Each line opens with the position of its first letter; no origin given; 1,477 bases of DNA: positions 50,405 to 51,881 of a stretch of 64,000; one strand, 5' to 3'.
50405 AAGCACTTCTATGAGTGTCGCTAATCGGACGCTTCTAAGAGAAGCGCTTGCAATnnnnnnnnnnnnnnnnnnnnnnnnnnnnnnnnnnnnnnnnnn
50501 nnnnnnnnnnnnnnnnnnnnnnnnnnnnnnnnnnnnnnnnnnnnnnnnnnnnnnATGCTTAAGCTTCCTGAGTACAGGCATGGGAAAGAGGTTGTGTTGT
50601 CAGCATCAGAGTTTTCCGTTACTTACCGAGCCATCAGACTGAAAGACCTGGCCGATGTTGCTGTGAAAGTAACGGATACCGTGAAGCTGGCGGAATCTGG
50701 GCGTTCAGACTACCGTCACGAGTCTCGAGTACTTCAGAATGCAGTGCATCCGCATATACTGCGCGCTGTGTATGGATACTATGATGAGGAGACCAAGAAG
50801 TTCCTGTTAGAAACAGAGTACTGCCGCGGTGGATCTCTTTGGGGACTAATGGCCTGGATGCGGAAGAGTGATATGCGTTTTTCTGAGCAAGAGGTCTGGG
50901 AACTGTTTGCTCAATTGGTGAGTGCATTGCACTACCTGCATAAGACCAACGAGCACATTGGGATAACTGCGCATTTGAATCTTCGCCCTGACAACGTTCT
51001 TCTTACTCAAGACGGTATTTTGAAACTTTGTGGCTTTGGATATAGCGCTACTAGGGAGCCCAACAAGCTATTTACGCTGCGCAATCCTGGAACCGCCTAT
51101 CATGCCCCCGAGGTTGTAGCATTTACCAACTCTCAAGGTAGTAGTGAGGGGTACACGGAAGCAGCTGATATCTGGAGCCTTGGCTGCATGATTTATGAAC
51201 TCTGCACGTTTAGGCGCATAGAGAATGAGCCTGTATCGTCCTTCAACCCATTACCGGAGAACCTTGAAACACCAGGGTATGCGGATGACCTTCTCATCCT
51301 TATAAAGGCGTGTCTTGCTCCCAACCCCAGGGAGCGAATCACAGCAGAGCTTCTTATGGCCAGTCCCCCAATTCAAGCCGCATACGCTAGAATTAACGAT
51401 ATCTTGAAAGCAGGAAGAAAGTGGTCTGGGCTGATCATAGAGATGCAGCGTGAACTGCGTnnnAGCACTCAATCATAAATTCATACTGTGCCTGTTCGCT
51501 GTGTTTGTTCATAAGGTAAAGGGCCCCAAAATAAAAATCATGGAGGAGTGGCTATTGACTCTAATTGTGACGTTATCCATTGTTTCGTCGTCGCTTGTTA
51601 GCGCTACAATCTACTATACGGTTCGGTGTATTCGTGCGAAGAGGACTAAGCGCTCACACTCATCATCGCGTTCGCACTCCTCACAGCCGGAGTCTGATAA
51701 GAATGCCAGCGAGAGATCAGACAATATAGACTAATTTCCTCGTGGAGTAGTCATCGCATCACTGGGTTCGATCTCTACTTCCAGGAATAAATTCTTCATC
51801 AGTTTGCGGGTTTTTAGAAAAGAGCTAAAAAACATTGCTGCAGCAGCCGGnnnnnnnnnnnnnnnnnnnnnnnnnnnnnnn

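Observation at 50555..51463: NEK-like kinase lacking the G-loop, the HRD Asp and the DFG Asp: a predicted pseudokinase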

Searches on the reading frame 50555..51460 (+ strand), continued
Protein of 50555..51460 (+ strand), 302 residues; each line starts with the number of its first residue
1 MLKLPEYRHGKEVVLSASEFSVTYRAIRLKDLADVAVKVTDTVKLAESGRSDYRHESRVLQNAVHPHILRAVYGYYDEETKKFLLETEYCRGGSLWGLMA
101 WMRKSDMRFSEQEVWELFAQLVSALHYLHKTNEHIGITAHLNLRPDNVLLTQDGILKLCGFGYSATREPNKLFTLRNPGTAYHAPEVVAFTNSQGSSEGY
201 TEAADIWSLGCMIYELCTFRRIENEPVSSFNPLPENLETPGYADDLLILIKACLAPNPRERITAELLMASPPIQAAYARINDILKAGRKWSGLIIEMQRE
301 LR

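Call 48: find_encoding_contigs(protein=P0031, flank=8000, max_places=2)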
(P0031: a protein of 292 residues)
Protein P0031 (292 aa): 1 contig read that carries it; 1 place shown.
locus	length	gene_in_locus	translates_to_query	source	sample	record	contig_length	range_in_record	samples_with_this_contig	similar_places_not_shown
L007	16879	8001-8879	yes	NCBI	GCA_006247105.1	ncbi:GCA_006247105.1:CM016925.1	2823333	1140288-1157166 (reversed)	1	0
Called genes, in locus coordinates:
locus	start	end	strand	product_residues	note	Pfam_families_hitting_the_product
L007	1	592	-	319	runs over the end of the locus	PF12796:Ank_2, PF24521:Ank_KRIT1 (faint), PF00023:Ank (faint), PF13606:Ank_3 (faint), PF13637:Ank_4 (faint), PF12796:Ank_2, PF13857:Ank_5, PF12796:Ank_2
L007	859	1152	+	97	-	PF05154:TM2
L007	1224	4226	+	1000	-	-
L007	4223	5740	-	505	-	PF07653:SH3_2 (faint), PF08239:SH3_3 (faint), PF00620:RhoGAP (weak)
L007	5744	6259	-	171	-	PF04051:TRAPP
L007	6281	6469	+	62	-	PF06825:HSBP1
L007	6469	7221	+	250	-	-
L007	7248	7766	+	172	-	-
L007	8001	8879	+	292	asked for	PF00069:Pkinase, PF07714:PK_Tyr_Ser-Thr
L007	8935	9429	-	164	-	PF00638:Ran_BP1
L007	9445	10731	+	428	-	PF00069:Pkinase, PF07714:PK_Tyr_Ser-Thr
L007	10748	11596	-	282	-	PF12850:Metallophos_2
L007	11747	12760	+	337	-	PF00642:zf-CCCH (faint), PF14608:zf-CCCH_2 (faint), PF22628:zf-CCCH_10 (weak), PF25542:zf-CCCH_12 (faint), PF22628:zf-CCCH_10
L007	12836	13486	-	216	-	PF09420:Nop16 (faint)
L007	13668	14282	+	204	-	PF00827:Ribosomal_L15e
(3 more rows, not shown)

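Call 57: list_cluster_members(proteins=[P0067, P0141, P0047, P0078, P0049, P0061, P0122, P0062, P0071, P0057])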
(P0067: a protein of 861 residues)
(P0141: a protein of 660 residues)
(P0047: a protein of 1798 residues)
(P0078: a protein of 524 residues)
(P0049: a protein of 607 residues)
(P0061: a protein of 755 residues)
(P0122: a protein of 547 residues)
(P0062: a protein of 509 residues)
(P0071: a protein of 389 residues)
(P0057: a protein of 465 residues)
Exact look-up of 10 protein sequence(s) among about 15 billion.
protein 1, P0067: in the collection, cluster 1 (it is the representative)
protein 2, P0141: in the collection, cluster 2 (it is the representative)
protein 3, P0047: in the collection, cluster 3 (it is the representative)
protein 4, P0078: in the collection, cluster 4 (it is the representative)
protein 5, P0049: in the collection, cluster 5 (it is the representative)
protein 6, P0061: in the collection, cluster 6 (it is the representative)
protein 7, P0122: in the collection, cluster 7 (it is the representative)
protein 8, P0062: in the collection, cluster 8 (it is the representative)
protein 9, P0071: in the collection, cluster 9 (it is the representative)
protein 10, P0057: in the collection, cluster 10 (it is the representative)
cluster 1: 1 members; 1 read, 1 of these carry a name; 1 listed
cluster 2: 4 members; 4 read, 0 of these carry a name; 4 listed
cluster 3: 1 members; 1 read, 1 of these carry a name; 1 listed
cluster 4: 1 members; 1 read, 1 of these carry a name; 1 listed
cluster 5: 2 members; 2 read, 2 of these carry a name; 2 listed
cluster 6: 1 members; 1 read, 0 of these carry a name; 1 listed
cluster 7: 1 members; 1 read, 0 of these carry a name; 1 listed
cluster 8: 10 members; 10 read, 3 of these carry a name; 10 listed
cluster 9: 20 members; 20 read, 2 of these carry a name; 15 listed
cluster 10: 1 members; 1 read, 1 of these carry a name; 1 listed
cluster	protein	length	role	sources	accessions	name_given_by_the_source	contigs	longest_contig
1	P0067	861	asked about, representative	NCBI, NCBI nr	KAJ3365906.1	G2-specific serine/threonine protein kinase [Allomyces arbusculus]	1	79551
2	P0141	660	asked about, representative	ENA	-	-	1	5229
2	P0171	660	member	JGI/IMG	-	-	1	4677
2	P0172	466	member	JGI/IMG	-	-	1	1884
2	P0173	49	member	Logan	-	-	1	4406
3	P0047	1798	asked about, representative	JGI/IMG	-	serine/threonine protein kinase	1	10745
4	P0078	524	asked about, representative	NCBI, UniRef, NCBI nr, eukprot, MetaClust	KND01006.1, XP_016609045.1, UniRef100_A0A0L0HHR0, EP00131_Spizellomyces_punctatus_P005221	NEK protein kinase [Spizellomyces punctatus DAOM BR117] | non-specific serine/threonine protein kinase n=1 Tax=Spizellomyces punctatus (strain DAOM ... | XP_016609045.1 NEK protein kinase [Spizellomyces punctatus DAOM BR117]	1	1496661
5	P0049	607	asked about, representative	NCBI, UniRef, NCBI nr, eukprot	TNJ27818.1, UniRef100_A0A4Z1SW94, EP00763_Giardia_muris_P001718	Kinase, NEK [Giardia muris] | non-specific serine/threonine protein kinase n=1 Tax=Giardia muris TaxID=5742 ... | TNJ27818.1 Kinase, NEK [Giardia muris]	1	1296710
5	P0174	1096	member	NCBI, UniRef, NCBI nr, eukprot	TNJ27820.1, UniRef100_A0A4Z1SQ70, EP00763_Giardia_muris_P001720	Kinase, NEK [Giardia muris] | Kinase, NEK n=1 Tax=Giardia muris TaxID=5742 RepID=A0A4Z1SQ70_GIAMU | TNJ27820.1 Kinase, NEK [Giardia muris]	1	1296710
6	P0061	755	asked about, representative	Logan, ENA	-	-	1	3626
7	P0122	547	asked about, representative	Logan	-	-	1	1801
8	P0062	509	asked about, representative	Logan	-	-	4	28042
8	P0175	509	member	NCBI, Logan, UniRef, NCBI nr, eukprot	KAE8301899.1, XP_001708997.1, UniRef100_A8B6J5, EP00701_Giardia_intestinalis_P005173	Kinase, NEK [Giardia duodenalis] | non-specific serine/threonine protein kinase n=1 Tax=Giardia intestinalis (strain ATCC ... | Kinase, NEK [Giardia intestinalis]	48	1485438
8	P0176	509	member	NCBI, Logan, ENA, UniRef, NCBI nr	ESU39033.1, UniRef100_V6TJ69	Serine/threonine protein kinase [Giardia duodenalis] | non-specific serine/threonine protein kinase n=1 Tax=Giardia intestinalis TaxID=5741 ... | Serine/threonine protein kinase [Giardia intestinalis]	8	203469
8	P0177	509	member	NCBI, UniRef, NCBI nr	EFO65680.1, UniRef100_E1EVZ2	Kinase, NEK [Giardia lamblia P15] | non-specific serine/threonine protein kinase n=1 Tax=Giardia intestinalis (strain P15) ...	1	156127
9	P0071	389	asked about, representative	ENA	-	-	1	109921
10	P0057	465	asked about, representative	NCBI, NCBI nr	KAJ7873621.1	kinase-like domain-containing protein [Mycena olivaceomarginata]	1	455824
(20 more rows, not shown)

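Call 58: search_solved_structures(query=A2, max_evalue=1e-30)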
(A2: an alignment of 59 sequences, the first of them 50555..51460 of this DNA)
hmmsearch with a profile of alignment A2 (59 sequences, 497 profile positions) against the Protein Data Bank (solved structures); distinct sequences matched with E-value up to 1e-30: 2503 (the best 60 are shown).
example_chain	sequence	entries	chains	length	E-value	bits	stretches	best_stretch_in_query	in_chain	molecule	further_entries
6tm5_S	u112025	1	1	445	9.5e-135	453.7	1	5-398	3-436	Serine/threonine-protein kinase Nek2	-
6tm5_Q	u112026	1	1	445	1.3e-134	453.3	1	5-398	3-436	Serine/threonine-protein kinase Nek2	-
2w5a_A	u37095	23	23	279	5.3e-129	434.7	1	5-274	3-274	SERINE/THREONINE-PROTEIN KINASE NEK2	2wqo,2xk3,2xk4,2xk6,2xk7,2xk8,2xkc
4a4x_A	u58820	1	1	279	3.2e-128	432.1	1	5-274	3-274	SERINE/THREONINE-PROTEIN KINASE NEK2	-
2jav_A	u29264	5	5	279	4.9e-128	431.6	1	5-274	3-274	SERINE/THREONINE-PROTEIN KINASE NEK2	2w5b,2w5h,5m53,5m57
4apc_A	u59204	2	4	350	3e-111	376.2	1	5-277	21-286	SERINE/THREONINE-PROTEIN KINASE NEK1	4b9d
2wqm_A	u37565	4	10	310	1.3e-107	364.1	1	5-283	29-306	SERINE/THREONINE-PROTEIN KINASE NEK7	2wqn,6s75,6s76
9nfq_C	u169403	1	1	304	4.1e-107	362.5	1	5-277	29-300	Serine/threonine-protein kinase Nek7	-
8ws0_A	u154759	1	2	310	5e-107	362.3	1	5-283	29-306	Serine/threonine-protein kinase Nek7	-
6s73_A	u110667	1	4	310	5.5e-107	362.1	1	5-283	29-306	Serine/threonine-protein kinase Nek7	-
9h59_C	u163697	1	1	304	6.6e-107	361.9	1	5-275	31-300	Serine/threonine-protein kinase Nek7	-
8ws1_A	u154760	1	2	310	8.3e-107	361.5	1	5-283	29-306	Serine/threonine-protein kinase Nek7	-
5de2_A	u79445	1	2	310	9e-107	361.4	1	5-283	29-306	Serine/threonine-protein kinase Nek7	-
6npy_B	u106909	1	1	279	1.2e-106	361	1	6-275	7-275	Interferon-induced, double-stranded RNA-activated protein kinase,Serine/threonine-protein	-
8ej4_K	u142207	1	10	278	1.4e-106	360.8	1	5-272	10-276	Serine/threonine-protein kinase Nek7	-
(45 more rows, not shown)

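Call 63: predict_structure(alignment_id=A2)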
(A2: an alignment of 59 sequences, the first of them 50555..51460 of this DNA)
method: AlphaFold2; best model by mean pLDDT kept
length: 302 residues; sequences in the alignment: 59
mean_pLDDT: 88.2   pTM: 0.89
mean pLDDT of the five models: 88.2, 88.2, 87.4, 86.8, 85.5
residues with pLDDT >= 90: 208; 70-90: 59; 50-70: 28; < 50: 7
segments of 3 or more residues with pLDDT < 50: 225-229
pLDDT, mean of each block of 10 residues (from residue 1): 61 85 93 94 85 87 96 92 95 94 93 97 98 92 95 94 91 79 85 84 96 94 54 80 97 95 98 97 88 64 56
secondary structure, 60 per line:
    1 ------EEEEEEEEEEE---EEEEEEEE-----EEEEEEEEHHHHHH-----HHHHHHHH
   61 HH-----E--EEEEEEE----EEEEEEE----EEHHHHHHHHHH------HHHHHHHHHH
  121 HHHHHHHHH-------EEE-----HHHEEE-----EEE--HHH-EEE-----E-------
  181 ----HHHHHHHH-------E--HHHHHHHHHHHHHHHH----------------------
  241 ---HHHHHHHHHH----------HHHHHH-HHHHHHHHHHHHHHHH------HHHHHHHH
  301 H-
elements in order: E7-17 E21-28 E34-41 H42-47 H53-62 E71-77 E82-88 H95-104 H111-129 E137-139 E148-150 E156-158 E165-167 H185-192 H203-218 H244-253 H264-269 H271-286 H293-301

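Call 65: fold_search(model_id=the predicted structure, library=pdb)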
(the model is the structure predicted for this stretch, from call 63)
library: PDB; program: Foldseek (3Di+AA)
matches with E <= 10: 2000; with E <= 0.001: 1998
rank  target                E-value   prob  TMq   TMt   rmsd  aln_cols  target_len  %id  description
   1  5dh3_A                7.0e-19  1.00  0.69  0.72   4.0       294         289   22  Crystal structure of MST2 in complex with XMU-MP-1 (released 2016-08-31)
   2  4qmn                  7.9e-18  1.00  0.72  0.76   4.0       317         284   21  MST3 in complex with BOSUTINIB (released 2015-07-01)
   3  6vpg                  9.5e-18  1.00  0.72  0.76   3.2       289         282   24  TPX2 residues 7-20 fused to Aurora A residues 116-389 in complex with AMP-PNP (released 2020-08-05)
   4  1phk                  1.5e-17  1.00  0.73  0.79   3.3       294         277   24  TWO STRUCTURES OF THE CATALYTIC DOMAIN OF PHOSPHORYLASE, KINASE: AN ACTIVE PROTEIN KINASE COMPLEXED WITH NUCLEOTIDE, SUB (released 1996-08-17)
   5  6r49                  1.5e-17  1.00  0.70  0.81   3.8       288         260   24  Aurora-A in complex with shape-diverse fragment 39 (released 2019-05-08)
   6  5osd                  1.6e-17  1.00  0.70  0.78   4.7       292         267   24  Crystal structure of Aurora-A kinase in complex with an allosterically binding fragment (released 2017-11-01)
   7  7xzr_B                1.6e-17  1.00  0.73  0.73   4.5       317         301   21  Crystal structure of TNIK-AMPPNP-thiopeptide TP15 complex (released 2022-10-26)
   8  1ql6                  1.8e-17  1.00  0.74  0.79   3.2       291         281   24  THE CATALYTIC MECHANISM OF PHOSPHORYLASE KINASE PROBED BY MUTATIONAL STUDIES (released 1999-12-14)
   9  5os2                  2.2e-17  1.00  0.70  0.81   4.0       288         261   24  Crystal structure of Aurora-A kinase in complex with an allosterically binding fragment (released 2017-11-01)
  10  5g1x_A                2.3e-17  1.00  0.74  0.84   3.1       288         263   25  Crystal structure of Aurora-A kinase in complex with N-Myc (released 2016-11-16)
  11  5l4q_B                2.9e-17  1.00  0.65  0.68   4.3       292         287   23  Crystal Structure of Adaptor Protein 2 Associated Kinase 1 (AAK1) in Complex with LKB1 (AAK1 Dual Inhibitor) (released 2016-06-08)
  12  5os5                  3.3e-17  1.00  0.70  0.78   4.6       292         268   24  Crystal structure of Aurora-A kinase in complex with an allosterically binding fragment (released 2017-11-01)
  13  2y7j_B                4.2e-17  1.00  0.73  0.78   3.4       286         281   23  Structure of human phosphorylase kinase, gamma 2 (released 2011-02-09)
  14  2phk_A                4.2e-17  1.00  0.70  0.76   3.5       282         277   23  THE CRYSTAL STRUCTURE OF A PHOSPHORYLASE KINASE PEPTIDE SUBSTRATE COMPLEX: KINASE SUBSTRATE RECOGNITION (released 1999-01-13)
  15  7xzr_A                4.4e-17  1.00  0.74  0.74   4.1       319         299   21  Crystal structure of TNIK-AMPPNP-thiopeptide TP15 complex (released 2022-10-26)
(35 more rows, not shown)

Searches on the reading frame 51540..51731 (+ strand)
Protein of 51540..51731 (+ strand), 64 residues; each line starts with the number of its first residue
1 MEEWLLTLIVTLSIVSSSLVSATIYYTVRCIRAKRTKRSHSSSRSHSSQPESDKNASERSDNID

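Call 5: search_protein_families(library=pfam, proteins=[window:51540-51731:+], max_evalue=0.01)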
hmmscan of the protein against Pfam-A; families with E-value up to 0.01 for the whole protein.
window:51540-51731:+ (64 aa): 1 family
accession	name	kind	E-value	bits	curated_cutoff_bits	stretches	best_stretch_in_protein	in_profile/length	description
PF16492.10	Cadherin_C_2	-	0.0026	18.9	31.5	1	8-53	6-52/85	Cadherin cytoplasmic C-terminal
